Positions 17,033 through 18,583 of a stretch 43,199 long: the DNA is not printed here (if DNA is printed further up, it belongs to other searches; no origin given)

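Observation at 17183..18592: TPR + GT9-like glycosyltransferase inserted in the head-tail connector module behind its own terminator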

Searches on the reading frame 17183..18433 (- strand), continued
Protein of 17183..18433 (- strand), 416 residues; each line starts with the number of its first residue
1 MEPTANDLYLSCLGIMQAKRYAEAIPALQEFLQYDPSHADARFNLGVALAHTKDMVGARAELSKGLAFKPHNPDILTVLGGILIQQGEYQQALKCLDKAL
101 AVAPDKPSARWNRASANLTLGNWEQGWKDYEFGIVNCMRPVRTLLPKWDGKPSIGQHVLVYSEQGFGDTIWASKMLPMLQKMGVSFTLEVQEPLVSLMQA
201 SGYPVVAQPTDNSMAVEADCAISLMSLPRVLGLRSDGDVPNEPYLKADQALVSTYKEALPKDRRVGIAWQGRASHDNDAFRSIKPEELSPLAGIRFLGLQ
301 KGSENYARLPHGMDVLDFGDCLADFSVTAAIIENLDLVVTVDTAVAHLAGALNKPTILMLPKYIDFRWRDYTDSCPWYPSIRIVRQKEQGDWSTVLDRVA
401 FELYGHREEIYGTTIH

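Call 18: find_related_loci(query=window:17183-18433:-, collection=viral_contigs, flank=10000)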
Query window:17183-18433:- (416 aa) in viral_contigs; peptide patterns used: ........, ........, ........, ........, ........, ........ (x = any residue, [..] = any of these).
4 stretches matched a pattern, but none encodes a relative of the query by tblastn (E <= 1e-3).

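Call 19: get_annotated_region(hit=H2, flank=8000)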
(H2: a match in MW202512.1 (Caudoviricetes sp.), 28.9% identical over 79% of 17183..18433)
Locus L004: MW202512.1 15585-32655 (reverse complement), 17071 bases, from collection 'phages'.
description: Podoviridae sp. isolate ctDrO704, complete genome.
organism: Caudoviricetes sp. (NCBI taxid 2832643)
taxonomy: Viruses; Duplodnaviria; Heunggongvirae; Uroviricota; Caudoviricetes
host: -; source: Manatee Spring; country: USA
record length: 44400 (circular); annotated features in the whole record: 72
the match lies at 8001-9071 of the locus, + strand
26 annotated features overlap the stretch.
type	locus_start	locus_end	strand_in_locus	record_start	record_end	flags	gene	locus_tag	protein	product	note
CDS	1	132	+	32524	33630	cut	-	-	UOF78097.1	cell envelope integrity inner membrane protein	-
CDS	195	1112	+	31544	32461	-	-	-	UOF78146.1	hypothetical protein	-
CDS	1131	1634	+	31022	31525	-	-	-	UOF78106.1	homing endonuclease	-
CDS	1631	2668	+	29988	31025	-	-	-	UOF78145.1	hypothetical protein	-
CDS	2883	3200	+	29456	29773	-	-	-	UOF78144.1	hypothetical protein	-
CDS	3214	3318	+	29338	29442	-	-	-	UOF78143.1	MHC class i polypeptidE-related sequence systeM-viral protein compleX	-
CDS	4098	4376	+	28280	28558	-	-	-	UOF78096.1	hnhc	-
CDS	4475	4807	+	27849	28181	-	-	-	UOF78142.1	hypothetical protein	-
CDS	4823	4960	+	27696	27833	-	-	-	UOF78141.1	hypothetical protein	-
CDS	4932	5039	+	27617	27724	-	-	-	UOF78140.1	hypothetical protein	-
CDS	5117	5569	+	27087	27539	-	-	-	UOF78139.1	icea protein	-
CDS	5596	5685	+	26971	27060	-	-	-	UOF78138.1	hypothetical protein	-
CDS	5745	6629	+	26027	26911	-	-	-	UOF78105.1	major capsid protein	-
CDS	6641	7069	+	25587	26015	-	-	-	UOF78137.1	hypothetical protein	-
CDS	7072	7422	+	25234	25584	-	-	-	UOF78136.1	hypothetical protein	-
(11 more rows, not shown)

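Call 20: get_annotated_region(hit=H1, flank=8000)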
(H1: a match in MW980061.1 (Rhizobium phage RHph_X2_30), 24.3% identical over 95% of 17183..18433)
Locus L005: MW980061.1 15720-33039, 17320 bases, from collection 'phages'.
description: Rhizobium phage RHph_X2_30, complete genome.
organism: Rhizobium phage RHph_X2_30 (NCBI taxid 2836126)
taxonomy: Viruses; Duplodnaviria; Heunggongvirae; Uroviricota; Caudoviricetes; Casjensviridae
host: Sinorhizobium americanum X2_30; source: agricultural lands; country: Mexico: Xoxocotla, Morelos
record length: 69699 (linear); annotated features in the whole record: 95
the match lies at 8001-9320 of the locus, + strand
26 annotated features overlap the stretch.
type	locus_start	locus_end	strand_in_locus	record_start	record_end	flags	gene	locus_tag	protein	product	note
CDS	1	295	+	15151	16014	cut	-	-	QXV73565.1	thymidylate synthase protein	GO_function: GO:0004799 - thymidylate synthase activity; GO_process: GO:0006231 - dTMP biosynthetic process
CDS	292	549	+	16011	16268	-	-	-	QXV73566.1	hypothetical protein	-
CDS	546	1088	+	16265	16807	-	-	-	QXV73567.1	hypothetical protein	-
CDS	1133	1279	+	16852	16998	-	-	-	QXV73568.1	hypothetical protein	-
CDS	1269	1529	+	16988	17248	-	-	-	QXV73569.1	acyl carrier protein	GO_function: GO:0000036 - acyl carrier activity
CDS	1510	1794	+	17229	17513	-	-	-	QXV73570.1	hypothetical protein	-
CDS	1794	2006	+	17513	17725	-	-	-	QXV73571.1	hypothetical protein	-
CDS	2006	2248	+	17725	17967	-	-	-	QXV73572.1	hypothetical protein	-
CDS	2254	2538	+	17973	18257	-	-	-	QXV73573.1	hypothetical protein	-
CDS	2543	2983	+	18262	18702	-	-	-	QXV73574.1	hypothetical protein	-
CDS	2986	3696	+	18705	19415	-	-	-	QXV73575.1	putative DNA methyltransferase protein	-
CDS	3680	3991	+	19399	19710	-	-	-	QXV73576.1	hypothetical protein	-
CDS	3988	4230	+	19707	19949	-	-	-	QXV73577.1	hypothetical protein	-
CDS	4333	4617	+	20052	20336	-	-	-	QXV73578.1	hypothetical protein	-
CDS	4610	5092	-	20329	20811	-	-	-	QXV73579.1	hypothetical protein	-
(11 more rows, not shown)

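Call 21: get_annotated_region(hit=H8, flank=8000)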
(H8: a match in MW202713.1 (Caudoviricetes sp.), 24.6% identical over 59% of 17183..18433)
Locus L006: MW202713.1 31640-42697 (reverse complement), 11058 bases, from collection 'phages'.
description: Podoviridae sp. isolate ct7QV12, complete genome.
organism: Caudoviricetes sp. (NCBI taxid 2832643)
taxonomy: Viruses; Duplodnaviria; Heunggongvirae; Uroviricota; Caudoviricetes
host: -; source: Manatee Spring; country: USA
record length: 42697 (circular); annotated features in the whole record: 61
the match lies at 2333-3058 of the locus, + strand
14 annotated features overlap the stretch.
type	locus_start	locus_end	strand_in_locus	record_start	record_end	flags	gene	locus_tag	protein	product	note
CDS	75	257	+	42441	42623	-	-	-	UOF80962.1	hypothetical protein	-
CDS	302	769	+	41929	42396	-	-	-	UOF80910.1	hypothetical protein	-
CDS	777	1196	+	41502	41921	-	-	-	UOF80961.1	hypothetical protein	-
CDS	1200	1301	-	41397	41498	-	-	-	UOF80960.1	hypothetical protein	-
CDS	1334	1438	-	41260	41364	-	-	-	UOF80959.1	hypothetical protein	-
CDS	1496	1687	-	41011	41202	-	-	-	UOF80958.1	hypothetical protein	-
CDS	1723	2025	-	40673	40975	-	-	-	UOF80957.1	lipoprotein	-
CDS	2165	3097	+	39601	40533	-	-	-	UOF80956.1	glycosyltransferase tibC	-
CDS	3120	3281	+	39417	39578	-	-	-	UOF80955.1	hypothetical protein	-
CDS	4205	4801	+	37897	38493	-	-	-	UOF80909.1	methyltransferase domain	-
CDS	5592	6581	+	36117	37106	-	-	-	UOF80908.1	putative pyridoxal phosphate-dependent enzyme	-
CDS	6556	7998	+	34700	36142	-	-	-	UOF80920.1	large terminase protein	-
CDS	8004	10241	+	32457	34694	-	-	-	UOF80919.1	head to tail joining protein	-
CDS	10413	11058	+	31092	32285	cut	-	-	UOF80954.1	hypothetical protein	-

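Call 31: predict_structure(alignment_id=A1)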
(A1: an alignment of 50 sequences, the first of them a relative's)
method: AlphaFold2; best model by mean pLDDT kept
length: 416 residues; sequences in the alignment: 50
mean_pLDDT: 92.0   pTM: 0.91
mean pLDDT of the five models: 92.0, 90.9, 90.7, 90.6, 90.6
residues with pLDDT >= 90: 335; 70-90: 66; 50-70: 11; < 50: 4
segments of 3 or more residues with pLDDT < 50: 413-416
pLDDT, mean of each block of 10 residues (from residue 1): 87 96 97 97 98 96 98 98 95 98 96 95 94 75 88 89 93 95 95 98 96 89 94 86 96 95 92 83 95 95 88 93 96 97 96 97 86 89 93 96 73 42
secondary structure, 60 per line:
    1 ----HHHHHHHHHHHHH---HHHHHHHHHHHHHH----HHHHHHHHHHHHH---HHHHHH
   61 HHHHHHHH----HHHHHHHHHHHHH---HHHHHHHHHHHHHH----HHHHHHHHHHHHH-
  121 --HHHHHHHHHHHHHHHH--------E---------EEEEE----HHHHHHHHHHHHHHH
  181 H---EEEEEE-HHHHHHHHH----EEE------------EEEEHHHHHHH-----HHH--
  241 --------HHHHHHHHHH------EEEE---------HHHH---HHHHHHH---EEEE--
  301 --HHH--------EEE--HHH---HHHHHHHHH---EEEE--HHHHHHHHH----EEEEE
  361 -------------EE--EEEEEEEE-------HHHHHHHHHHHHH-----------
elements in order: H5-17 H21-34 H39-51 H55-68 H73-85 H89-102 H107-119 H123-138 E157-161 H166-181 E185-190 H192-200 E205-207 E220-223 H224-230 H249-258 E265-268 H278-281 H285-291 E295-298 E314-316 H325-333 E337-340 H343-351 E356-360 E378-385 H393-405

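Call 34: fold_search(model_id=the predicted structure, library=pdb)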
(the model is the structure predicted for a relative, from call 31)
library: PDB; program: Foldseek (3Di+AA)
matches with E <= 10: 1695; with E <= 0.001: 273
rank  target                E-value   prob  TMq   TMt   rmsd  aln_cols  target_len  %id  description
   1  8dtf_A                8.7e-10  1.00  0.34  0.19  15.6       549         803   11  Cryo-EM structure of the full length Arabidopsis SPY with complete TPRs (released 2023-03-08)
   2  7y4i_A                4.1e-09  1.00  0.37  0.21  14.1       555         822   11  Crystal structure of SPINDLY in complex with GDP (released 2022-12-07)
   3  8fe7_A                4.7e-09  1.00  0.34  0.21  16.3       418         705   14  Crystal structure of human O-GlcNAc transferase (OGT) in complex with an exosite-binding peptide (SMG9) and UDP-GlcNAc (released 2023-08-09)
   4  8dti_A                5.2e-09  1.00  0.34  0.24  16.8       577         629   12  Cryo-EM structure of Arabidopsis SPY in complex with GDP-fucose (released 2023-03-08)
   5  5vie_C                6.3e-09  1.00  0.31  0.20  14.9       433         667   15  Electrophilic probes for deciphering substrate recognition by O-GlcNAc transferase (released 2017-10-18)
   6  8dtg_A                7.7e-09  1.00  0.35  0.20  15.8       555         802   12  Cryo-EM structure of Arabidopsis SPY alternative conformation 1 (released 2023-03-08)
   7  8dtg_B                7.7e-09  1.00  0.34  0.21  16.0       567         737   11  Cryo-EM structure of Arabidopsis SPY alternative conformation 1 (released 2023-03-08)
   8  3pe4_C                9.9e-09  1.00  0.32  0.21  17.1       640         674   11  Structure of human O-GlcNAc transferase and its complex with a peptide substrate (released 2011-01-19)
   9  4xif_A                1.2e-08  1.00  0.32  0.20  17.4       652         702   11  Human OGT in complex with UDP-5S-GlcNAc and substrate peptide (keratin-7) (released 2015-08-05)
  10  4gyw_C                1.2e-08  1.00  0.31  0.21  14.2       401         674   16  Crystal structure of human O-GlcNAc Transferase in complex with UDP and a glycopeptide (released 2012-10-31)
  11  4ay5_A                1.3e-08  1.00  0.30  0.21  15.8       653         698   11  Human O-GlcNAc transferase (OGT) in complex with UDP and glycopeptide (released 2012-10-24)
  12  5a01_A                1.5e-08  1.00  0.35  0.23  15.2       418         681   13  O-GlcNAc transferase from Drososphila melanogaster (released 2016-04-27)
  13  8dth_B                1.5e-08  1.00  0.31  0.20  15.8       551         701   10  Cryo-EM structure of Arabidopsis SPY alternative conformation 2 (released 2023-03-08)
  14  4gyy_C                1.5e-08  1.00  0.30  0.19  16.3       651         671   11  Crystal structure of human O-GlcNAc Transferase with UDP-5SGlcNAc and a peptide substrate (released 2012-10-31)
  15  2jlb_A                1.6e-08  1.00  0.31  0.24  15.6       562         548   12  Xanthomonas campestris putative OGT (XCC0866), complex with UDP- GlcNAc phosphonate analogue (released 2008-11-25)
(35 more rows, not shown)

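Call 45: find_encoding_contigs(protein=P0107, flank=8000, max_places=3)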
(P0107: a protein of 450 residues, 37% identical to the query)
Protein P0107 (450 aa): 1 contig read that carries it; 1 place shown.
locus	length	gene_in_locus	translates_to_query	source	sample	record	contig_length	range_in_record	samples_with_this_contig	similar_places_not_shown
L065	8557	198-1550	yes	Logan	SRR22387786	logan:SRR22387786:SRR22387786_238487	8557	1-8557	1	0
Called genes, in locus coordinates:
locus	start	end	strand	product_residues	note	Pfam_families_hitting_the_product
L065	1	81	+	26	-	?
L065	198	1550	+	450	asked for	PF12895:ANAPC3 (weak), PF14559:TPR_19 (weak), PF23914:TPR_CcmH_CycH, PF13431:TPR_17 (weak), PF00515:TPR_1, PF07719:TPR_2, PF13181:TPR_8 (weak), PF13424:TPR_12, +10 more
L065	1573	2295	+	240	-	PF01509:TruB_N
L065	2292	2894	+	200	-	PF13549:ATP-grasp_5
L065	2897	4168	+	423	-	PF02629:CoA_binding, PF13380:CoA_binding_2, PF13607:Succ_CoA_lig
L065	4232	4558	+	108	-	-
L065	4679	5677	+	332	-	PF14528:LAGLIDADG_3 (weak)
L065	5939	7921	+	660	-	PF04851:ResIII, PF00271:Helicase_C (weak), PF13307:Helicase_C_2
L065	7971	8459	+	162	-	-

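Call 46: find_encoding_contigs(protein=P0005, flank=8000, max_places=3)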
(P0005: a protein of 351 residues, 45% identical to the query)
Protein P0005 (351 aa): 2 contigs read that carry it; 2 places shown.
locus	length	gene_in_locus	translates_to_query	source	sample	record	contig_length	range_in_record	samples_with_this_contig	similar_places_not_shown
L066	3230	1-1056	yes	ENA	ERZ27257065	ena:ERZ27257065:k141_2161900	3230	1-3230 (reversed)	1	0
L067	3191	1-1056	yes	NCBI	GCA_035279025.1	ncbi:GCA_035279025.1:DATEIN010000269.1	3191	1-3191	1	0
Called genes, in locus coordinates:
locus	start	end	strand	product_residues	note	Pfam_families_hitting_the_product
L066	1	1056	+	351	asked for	PF00515:TPR_1 (faint), PF07719:TPR_2 (faint)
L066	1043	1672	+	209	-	PF13578:Methyltransf_24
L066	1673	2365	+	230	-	-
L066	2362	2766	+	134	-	-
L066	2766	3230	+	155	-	?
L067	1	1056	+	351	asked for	PF00515:TPR_1 (faint), PF07719:TPR_2 (faint)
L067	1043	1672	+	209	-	PF13578:Methyltransf_24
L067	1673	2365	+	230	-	-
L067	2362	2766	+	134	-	-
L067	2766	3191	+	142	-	?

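Call 47: find_encoding_contigs(protein=P0064, flank=8000, max_places=3)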
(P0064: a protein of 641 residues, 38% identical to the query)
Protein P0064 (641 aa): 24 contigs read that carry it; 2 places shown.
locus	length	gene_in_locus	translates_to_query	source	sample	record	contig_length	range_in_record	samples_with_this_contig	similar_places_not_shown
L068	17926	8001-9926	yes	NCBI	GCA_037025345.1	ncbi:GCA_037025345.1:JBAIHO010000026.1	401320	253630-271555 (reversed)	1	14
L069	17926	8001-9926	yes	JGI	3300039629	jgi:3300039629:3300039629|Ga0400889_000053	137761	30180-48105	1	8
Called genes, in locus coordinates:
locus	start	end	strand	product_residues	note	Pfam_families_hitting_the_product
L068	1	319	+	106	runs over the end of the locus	PF20106:DUF6496 (weak)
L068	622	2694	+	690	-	-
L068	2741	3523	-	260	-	PF00106:adh_short, PF08659:KR, PF01370:Epimerase (weak), PF13561:adh_short_C2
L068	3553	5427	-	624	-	PF13380:CoA_binding_2, PF01053:Cys_Met_Meta_PP, PF00155:Aminotran_1_2 (weak), PF01212:Beta_elim_lyase, PF00266:Aminotran_5 (faint), PF01041:DegT_DnrJ_EryC1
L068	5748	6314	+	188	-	PF18932:DUF5681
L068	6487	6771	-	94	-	-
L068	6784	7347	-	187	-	PF00578:AhpC-TSA, PF08534:Redoxin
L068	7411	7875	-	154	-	PF11008:DUF2846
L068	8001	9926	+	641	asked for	PF13432:TPR_16, PF13371:TPR_9, PF13424:TPR_12, PF13432:TPR_16, PF13414:TPR_11, PF13432:TPR_16, PF13424:TPR_12, PF13432:TPR_16, +38 more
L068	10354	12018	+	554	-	PF02530:Porin_2, PF19577:DcaP (weak)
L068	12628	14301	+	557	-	PF02530:Porin_2, PF19577:DcaP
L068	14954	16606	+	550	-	PF02530:Porin_2, PF19577:DcaP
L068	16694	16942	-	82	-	-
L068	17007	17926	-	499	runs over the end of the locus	PF00890:FAD_binding_2, PF01266:DAO (faint), PF03486:HI0933_like (weak), PF12831:FAD_oxidored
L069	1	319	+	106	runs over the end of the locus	PF20106:DUF6496 (weak)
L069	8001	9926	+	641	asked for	PF13432:TPR_16, PF13371:TPR_9, PF13424:TPR_12, PF13432:TPR_16, PF13414:TPR_11, PF13432:TPR_16, PF13424:TPR_12, PF13432:TPR_16, +38 more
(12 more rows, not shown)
